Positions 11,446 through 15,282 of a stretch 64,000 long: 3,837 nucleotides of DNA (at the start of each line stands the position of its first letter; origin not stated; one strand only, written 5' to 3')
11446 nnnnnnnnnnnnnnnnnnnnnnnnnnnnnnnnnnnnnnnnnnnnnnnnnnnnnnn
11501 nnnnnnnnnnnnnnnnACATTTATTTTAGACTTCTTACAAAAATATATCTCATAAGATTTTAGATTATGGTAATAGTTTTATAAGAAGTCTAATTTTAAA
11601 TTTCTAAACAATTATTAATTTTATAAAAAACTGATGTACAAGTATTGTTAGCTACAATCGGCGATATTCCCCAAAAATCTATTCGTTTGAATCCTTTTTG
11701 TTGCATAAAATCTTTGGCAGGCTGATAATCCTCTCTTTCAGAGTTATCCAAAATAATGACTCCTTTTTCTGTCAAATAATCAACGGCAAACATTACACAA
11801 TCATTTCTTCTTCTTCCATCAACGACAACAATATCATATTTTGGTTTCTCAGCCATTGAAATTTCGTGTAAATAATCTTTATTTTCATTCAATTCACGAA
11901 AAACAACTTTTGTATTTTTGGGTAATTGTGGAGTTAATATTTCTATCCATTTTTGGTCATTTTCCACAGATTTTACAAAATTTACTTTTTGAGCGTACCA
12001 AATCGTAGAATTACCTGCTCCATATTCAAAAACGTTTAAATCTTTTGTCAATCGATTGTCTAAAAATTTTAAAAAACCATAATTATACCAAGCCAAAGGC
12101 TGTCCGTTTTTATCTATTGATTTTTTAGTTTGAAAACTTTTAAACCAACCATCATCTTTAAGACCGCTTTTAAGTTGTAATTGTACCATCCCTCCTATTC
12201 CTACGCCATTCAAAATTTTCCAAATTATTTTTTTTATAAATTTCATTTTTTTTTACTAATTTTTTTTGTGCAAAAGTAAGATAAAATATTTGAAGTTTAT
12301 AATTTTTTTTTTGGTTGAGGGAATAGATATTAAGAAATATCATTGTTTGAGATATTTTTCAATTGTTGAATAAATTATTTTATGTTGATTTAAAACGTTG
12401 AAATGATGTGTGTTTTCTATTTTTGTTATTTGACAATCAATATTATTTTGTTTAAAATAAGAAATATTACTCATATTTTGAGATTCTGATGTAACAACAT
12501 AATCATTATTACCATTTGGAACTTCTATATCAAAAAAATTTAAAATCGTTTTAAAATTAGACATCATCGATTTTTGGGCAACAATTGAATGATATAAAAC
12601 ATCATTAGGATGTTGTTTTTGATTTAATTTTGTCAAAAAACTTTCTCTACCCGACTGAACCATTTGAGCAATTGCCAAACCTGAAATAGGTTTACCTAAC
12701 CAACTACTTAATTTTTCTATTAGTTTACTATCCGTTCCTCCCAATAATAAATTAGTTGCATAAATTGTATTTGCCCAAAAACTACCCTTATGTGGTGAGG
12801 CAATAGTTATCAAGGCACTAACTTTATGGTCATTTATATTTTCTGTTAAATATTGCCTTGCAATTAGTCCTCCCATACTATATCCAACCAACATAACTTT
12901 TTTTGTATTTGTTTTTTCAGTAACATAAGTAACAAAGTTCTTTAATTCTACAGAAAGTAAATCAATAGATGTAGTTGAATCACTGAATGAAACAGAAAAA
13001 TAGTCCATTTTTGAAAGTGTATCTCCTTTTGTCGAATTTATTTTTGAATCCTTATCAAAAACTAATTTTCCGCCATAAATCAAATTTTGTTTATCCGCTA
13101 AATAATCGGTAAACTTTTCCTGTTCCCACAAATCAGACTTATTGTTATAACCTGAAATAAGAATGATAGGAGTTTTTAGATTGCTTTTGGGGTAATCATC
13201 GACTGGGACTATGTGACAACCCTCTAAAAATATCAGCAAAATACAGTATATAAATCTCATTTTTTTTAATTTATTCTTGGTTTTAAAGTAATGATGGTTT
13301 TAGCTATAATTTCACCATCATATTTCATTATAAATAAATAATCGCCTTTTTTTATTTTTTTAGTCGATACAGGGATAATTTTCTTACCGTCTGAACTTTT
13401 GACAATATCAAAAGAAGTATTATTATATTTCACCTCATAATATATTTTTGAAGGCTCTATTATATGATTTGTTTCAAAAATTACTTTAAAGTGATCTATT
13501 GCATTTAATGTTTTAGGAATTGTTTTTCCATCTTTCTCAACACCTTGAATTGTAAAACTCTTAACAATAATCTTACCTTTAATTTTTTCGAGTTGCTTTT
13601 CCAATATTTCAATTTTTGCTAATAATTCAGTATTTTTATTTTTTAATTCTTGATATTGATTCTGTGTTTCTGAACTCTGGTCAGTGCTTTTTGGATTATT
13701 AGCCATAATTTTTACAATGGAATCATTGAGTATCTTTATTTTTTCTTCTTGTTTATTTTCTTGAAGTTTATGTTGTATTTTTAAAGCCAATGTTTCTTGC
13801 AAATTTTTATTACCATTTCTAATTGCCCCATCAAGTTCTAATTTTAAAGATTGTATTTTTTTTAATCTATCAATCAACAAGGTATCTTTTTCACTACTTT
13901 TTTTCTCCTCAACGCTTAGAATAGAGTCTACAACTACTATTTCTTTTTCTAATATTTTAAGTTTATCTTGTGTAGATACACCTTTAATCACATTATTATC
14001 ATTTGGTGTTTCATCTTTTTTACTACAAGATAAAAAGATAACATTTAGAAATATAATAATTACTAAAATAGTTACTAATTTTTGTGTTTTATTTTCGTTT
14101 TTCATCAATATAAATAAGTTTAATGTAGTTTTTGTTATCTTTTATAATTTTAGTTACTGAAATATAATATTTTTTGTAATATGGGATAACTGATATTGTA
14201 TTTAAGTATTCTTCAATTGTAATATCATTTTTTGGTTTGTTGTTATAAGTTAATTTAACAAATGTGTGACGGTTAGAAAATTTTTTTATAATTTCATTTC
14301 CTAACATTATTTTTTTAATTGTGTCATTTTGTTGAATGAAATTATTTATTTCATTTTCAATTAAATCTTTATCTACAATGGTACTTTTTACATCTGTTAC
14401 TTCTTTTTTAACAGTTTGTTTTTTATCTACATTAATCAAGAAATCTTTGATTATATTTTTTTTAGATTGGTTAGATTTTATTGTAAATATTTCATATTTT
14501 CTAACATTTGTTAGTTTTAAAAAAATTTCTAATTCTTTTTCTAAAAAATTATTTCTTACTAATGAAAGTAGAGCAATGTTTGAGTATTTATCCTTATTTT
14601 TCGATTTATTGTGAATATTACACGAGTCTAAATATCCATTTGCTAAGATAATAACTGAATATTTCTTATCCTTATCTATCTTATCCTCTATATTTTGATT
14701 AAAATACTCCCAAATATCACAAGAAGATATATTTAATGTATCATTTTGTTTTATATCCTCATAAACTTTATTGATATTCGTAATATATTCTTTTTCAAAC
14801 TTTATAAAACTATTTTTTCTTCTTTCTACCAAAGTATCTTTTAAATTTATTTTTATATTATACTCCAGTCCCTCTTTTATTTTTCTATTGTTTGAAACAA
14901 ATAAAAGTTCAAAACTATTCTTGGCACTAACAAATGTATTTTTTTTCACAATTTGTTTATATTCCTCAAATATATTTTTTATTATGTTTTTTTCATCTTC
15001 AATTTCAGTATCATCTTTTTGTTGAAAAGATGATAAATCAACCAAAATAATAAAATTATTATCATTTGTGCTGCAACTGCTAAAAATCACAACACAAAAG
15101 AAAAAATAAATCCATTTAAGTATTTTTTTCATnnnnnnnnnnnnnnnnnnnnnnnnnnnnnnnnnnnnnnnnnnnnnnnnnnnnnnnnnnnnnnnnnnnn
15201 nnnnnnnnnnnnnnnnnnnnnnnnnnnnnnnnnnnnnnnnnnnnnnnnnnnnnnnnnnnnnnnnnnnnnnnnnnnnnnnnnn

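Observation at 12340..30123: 13-gene operon combining tubulin-like and actin/Hsp70-like NTPases with a MotAB/ZorAB-like stator, vWA proteins, an LRR protein and exported hydrolases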

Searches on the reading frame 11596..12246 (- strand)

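Call 5: search_protein_families(library=pfam, max_evalue=0.1, proteins=[window:11596-12246:-])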
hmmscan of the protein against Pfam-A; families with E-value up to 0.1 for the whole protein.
window:11596-12246:- (216 aa): 1 family
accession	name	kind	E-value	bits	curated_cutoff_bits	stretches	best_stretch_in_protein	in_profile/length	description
PF13578.12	Methyltransf_24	-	0.09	14.1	26.3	0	74-168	2-104/105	Methyltransferase domain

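Call 92: search_protein_families(library=padloc, max_evalue=0.001, proteins=[window:11596-12246:-])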
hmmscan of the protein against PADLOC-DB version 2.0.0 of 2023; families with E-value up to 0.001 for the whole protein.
window:11596-12246:- (216 aa): 0 families

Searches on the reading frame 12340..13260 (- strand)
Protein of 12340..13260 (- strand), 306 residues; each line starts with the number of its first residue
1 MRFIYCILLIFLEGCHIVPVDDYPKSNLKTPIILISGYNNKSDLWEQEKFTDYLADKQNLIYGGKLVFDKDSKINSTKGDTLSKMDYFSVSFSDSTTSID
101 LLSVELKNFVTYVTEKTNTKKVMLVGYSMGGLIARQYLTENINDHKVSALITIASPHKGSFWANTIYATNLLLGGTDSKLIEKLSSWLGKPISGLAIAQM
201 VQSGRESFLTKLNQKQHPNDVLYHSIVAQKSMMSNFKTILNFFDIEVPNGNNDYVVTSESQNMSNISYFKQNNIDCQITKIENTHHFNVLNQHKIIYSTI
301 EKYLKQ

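Call 5: search_protein_families(library=pfam, max_evalue=0.1, proteins=[window:12340-13260:-])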
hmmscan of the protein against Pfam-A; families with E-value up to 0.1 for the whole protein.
window:12340-13260:- (306 aa): 16 families
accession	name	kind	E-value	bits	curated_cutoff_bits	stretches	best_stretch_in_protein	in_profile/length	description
PF07819.20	PGAP1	-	3.6e-12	47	24.3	1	77-171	38-143/233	PGAP1-like alpha/beta domain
PF00561.26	Abhydrolase_1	-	3.3e-11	43.7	25.8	1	31-169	2-116/245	alpha/beta hydrolase fold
PF06028.17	DUF915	-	1.7e-10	41.2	22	1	28-160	10-146/255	Alpha/beta hydrolase of unknown function (DUF915)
PF02089.21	Palm_thioest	-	4.9e-10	40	26.8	1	102-284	54-226/254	Palmitoyl protein thioesterase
PF05057.20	DUF676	-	2.6e-08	34.1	20.3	1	91-243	47-200/217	Putative serine esterase (DUF676)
PF12146.15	Hydrolase_4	-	7e-07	29.2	27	1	99-160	55-114/239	Serine aminopeptidase, S33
PF01674.24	Lipase_2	-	7.4e-07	29.3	20.3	1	104-231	59-175/219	Lipase (class 2)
PF02450.21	LCAT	-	5.6e-06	26.3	21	1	105-163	107-168/392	Lecithin:cholesterol acyltransferase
PF05990.18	DUF900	-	0.0018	18.2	20.5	1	101-142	75-116/232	Alpha/beta hydrolase of unknown function (DUF900)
PF01738.24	DLH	-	0.0019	18.2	21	1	106-141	81-118/217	Dienelactone hydrolase family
PF12695.13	Abhydrolase_5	-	0.0044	17.2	27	1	107-166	43-101/164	Alpha/beta hydrolase family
PF24096.1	DUF7379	-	0.0046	17.4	33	1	115-172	65-127/191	Domain of unknown function (DUF7379)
PF12697.13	Abhydrolase_6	-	0.012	16.7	26.3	1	105-161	53-94/217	Alpha/beta hydrolase family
PF08538.16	DUF1749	-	0.016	14.8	24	1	97-154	78-141/299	Protein of unknown function (DUF1749)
PF00756.26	Esterase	-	0.03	14.5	22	1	34-164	29-159/251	Putative esterase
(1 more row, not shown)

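Call 92: search_protein_families(library=padloc, max_evalue=0.001, proteins=[window:12340-13260:-])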
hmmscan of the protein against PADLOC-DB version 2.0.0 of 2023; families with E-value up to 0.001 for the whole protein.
window:12340-13260:- (306 aa): 0 families

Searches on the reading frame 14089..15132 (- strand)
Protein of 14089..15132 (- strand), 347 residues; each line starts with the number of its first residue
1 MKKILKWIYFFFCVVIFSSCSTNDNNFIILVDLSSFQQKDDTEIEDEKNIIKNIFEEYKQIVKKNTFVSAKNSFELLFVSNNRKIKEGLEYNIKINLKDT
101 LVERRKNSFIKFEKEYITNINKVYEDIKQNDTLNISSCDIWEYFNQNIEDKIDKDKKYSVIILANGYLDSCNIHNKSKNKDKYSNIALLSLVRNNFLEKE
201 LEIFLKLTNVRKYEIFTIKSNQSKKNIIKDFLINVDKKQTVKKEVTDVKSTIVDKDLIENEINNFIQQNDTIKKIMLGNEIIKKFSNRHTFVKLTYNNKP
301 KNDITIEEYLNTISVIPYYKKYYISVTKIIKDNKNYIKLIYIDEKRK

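Call 5: search_protein_families(library=pfam, max_evalue=0.1, proteins=[window:14089-15132:-])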
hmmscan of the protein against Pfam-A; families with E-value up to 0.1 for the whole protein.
window:14089-15132:- (347 aa): 0 families

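Call 92: search_protein_families(library=padloc, max_evalue=0.001, proteins=[window:14089-15132:-])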
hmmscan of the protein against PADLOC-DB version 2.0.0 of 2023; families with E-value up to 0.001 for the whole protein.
window:14089-15132:- (347 aa): 0 families
